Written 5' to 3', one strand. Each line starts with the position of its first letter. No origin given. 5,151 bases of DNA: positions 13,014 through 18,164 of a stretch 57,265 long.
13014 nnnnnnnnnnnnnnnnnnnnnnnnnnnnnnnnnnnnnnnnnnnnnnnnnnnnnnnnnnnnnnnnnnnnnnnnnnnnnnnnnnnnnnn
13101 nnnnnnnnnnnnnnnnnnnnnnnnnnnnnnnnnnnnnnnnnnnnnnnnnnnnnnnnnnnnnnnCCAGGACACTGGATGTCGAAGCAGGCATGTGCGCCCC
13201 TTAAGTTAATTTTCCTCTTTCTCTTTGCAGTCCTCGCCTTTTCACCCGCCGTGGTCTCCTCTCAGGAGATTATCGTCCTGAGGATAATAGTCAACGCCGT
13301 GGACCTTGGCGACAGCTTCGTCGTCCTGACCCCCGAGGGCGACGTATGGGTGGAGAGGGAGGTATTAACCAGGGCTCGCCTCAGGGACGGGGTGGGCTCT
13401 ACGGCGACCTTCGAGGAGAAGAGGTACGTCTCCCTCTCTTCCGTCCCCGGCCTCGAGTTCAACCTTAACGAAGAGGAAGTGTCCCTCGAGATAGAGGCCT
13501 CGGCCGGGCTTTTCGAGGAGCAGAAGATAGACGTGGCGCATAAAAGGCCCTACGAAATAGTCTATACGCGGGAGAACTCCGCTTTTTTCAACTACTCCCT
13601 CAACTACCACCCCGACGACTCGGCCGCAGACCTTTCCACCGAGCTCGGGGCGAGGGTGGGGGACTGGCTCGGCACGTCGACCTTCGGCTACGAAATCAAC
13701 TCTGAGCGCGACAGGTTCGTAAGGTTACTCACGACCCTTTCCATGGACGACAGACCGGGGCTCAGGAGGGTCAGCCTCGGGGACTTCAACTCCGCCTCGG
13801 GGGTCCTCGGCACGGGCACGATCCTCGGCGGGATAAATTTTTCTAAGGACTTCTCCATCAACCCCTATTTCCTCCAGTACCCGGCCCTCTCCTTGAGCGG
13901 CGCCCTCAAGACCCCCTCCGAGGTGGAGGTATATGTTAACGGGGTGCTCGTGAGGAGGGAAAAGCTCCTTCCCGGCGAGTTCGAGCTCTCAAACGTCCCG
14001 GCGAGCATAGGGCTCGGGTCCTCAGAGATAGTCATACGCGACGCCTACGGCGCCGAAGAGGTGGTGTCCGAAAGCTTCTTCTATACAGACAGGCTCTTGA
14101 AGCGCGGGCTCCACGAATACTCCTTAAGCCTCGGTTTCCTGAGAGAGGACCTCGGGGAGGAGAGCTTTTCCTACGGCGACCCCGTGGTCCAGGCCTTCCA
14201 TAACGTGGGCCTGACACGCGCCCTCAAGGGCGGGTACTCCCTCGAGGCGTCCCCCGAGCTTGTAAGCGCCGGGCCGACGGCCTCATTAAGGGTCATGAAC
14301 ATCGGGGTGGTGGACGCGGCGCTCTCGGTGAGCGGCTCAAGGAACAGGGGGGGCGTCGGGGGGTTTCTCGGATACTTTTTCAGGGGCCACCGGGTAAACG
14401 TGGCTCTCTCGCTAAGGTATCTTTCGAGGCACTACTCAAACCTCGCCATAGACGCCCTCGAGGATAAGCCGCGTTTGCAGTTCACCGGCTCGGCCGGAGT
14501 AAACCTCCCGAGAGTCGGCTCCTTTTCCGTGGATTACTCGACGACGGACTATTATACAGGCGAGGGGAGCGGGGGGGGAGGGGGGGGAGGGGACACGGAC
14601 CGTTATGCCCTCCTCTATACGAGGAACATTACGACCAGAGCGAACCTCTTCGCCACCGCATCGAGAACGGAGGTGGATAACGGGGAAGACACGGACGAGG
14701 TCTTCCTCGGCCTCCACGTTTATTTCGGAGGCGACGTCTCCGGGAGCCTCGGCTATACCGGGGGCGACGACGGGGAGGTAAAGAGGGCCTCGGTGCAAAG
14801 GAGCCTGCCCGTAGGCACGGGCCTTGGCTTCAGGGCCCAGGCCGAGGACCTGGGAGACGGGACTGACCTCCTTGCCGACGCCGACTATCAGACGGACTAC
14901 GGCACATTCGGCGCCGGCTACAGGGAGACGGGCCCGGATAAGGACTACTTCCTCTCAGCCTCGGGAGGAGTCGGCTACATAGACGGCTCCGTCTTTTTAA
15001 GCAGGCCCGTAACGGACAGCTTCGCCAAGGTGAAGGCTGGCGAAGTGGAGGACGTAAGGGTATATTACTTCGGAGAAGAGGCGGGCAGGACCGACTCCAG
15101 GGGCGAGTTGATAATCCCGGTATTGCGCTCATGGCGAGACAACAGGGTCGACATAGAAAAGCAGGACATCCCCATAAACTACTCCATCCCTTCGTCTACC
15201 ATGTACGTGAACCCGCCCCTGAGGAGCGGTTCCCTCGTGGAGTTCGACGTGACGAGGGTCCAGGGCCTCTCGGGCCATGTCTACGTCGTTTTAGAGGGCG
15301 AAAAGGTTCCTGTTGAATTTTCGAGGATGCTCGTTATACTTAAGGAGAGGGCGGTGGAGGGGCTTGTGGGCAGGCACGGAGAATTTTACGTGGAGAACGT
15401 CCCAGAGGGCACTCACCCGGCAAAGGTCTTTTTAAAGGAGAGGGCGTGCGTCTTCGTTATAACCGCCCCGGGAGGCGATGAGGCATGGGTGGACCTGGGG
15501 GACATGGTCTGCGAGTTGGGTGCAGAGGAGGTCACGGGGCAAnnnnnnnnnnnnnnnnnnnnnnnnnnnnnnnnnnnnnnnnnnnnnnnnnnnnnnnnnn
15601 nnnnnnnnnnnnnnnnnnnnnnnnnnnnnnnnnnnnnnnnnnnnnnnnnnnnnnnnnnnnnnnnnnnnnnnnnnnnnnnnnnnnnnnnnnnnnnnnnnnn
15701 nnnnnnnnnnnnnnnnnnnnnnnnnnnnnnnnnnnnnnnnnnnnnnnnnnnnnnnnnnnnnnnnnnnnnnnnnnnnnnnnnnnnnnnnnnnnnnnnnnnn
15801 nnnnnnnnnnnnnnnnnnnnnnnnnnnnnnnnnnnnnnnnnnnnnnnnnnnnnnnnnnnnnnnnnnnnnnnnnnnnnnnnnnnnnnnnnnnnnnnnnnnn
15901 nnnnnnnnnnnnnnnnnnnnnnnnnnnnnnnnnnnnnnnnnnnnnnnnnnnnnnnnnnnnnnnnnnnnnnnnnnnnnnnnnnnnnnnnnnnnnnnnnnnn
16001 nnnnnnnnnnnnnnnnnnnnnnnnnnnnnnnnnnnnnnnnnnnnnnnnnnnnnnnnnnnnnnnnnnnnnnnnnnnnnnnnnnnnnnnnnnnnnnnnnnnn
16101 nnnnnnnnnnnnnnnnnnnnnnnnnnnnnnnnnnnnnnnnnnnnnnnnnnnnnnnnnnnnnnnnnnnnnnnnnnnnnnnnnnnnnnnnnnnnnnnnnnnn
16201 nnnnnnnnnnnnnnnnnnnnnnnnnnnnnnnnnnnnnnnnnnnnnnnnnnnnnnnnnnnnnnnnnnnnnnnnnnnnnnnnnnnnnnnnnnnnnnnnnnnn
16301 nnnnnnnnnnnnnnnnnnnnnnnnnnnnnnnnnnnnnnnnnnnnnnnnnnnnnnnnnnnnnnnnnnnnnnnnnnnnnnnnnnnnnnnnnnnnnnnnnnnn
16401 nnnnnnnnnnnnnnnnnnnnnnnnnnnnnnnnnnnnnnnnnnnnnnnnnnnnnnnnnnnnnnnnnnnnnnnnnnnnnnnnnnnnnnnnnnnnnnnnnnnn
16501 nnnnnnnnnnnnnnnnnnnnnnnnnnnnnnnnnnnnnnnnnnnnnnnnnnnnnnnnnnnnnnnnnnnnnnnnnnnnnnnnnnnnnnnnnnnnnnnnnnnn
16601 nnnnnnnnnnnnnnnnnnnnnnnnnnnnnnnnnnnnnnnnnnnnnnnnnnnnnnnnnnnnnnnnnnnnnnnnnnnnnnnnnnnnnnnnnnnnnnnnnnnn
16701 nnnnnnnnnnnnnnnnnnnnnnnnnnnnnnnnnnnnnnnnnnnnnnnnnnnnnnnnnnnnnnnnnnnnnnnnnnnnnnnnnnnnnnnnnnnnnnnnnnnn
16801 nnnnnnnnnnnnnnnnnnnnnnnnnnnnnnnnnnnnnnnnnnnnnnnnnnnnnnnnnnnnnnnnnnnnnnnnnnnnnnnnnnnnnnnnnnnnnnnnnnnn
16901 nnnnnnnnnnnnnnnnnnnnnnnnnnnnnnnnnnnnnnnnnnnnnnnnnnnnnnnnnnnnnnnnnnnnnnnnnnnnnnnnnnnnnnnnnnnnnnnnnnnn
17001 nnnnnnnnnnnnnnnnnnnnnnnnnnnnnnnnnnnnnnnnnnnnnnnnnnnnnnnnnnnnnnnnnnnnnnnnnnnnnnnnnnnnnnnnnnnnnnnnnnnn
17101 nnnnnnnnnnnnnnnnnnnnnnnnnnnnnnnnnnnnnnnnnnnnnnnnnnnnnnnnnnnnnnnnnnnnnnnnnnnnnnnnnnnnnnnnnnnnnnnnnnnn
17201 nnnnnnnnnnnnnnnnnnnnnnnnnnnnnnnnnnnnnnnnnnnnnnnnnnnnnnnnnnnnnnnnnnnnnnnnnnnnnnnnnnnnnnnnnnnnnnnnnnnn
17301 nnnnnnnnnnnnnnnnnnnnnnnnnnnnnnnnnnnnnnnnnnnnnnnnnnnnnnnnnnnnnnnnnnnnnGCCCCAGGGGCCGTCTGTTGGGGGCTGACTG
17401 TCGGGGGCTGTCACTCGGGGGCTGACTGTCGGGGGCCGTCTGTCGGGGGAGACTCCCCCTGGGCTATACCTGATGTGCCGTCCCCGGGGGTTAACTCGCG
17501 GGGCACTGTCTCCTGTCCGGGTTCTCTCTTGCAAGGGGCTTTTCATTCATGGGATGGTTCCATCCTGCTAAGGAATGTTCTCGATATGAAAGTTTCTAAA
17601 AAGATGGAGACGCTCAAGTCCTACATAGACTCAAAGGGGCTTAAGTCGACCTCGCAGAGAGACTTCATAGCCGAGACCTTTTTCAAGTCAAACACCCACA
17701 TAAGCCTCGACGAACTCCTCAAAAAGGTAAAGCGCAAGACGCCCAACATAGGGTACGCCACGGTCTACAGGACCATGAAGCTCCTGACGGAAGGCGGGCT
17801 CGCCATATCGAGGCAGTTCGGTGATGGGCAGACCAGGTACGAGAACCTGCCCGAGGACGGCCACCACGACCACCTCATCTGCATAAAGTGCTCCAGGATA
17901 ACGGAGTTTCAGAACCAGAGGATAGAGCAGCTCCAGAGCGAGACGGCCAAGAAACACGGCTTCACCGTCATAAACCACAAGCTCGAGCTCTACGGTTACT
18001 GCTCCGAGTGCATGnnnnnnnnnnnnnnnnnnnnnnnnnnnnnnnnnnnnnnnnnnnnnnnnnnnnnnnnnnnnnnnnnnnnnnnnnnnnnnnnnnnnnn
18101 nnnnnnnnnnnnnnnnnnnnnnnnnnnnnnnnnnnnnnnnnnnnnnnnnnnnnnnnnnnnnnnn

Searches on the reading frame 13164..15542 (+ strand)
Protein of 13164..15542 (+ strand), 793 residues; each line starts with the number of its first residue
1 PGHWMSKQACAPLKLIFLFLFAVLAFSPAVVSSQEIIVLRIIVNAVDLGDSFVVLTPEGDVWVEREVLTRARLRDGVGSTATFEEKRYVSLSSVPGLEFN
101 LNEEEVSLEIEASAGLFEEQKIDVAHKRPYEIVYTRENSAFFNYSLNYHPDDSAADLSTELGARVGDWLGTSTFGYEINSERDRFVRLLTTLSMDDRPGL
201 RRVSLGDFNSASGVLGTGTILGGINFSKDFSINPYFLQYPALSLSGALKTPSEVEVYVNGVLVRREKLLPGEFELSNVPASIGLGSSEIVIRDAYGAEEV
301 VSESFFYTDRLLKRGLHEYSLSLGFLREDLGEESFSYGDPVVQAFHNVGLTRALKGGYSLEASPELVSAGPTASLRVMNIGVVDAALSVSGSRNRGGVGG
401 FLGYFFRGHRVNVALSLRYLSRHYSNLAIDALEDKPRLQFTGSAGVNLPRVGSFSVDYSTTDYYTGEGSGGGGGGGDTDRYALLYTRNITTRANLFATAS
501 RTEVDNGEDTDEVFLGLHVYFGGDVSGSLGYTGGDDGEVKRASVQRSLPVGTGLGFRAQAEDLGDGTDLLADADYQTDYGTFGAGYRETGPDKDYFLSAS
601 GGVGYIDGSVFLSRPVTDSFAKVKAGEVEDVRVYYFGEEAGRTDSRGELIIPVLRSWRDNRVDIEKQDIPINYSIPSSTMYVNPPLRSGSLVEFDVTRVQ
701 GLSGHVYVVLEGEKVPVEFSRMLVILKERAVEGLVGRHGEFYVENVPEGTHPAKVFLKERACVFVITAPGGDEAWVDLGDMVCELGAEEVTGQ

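Call 65: search_protein_families(library=pfam, proteins=[window:13164-15542:+], max_evalue=0.00001)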
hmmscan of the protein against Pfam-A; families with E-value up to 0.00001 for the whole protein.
window:13164-15542:+ (793 aa): 1 family
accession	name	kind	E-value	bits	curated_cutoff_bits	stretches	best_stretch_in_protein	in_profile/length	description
PF00577.26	Usher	-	2.1e-27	96.7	27.1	1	201-684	47-539/549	Outer membrane usher protein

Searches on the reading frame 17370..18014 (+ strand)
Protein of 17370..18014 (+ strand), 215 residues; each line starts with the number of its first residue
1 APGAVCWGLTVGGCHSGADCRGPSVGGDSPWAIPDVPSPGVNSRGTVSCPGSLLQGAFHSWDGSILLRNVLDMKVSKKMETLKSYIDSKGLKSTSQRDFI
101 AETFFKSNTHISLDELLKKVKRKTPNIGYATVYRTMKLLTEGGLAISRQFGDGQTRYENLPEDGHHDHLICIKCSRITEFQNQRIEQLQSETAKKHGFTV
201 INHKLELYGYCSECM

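Call 66: search_protein_families(library=pfam, proteins=[window:17370-18014:+], max_evalue=0.00001)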
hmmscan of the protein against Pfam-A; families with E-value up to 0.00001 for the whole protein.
window:17370-18014:+ (215 aa): 1 family
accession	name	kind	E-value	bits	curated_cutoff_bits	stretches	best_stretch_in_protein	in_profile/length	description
PF01475.25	FUR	-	1.1e-35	122.9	23.1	1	89-208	2-121/121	Ferric uptake regulator family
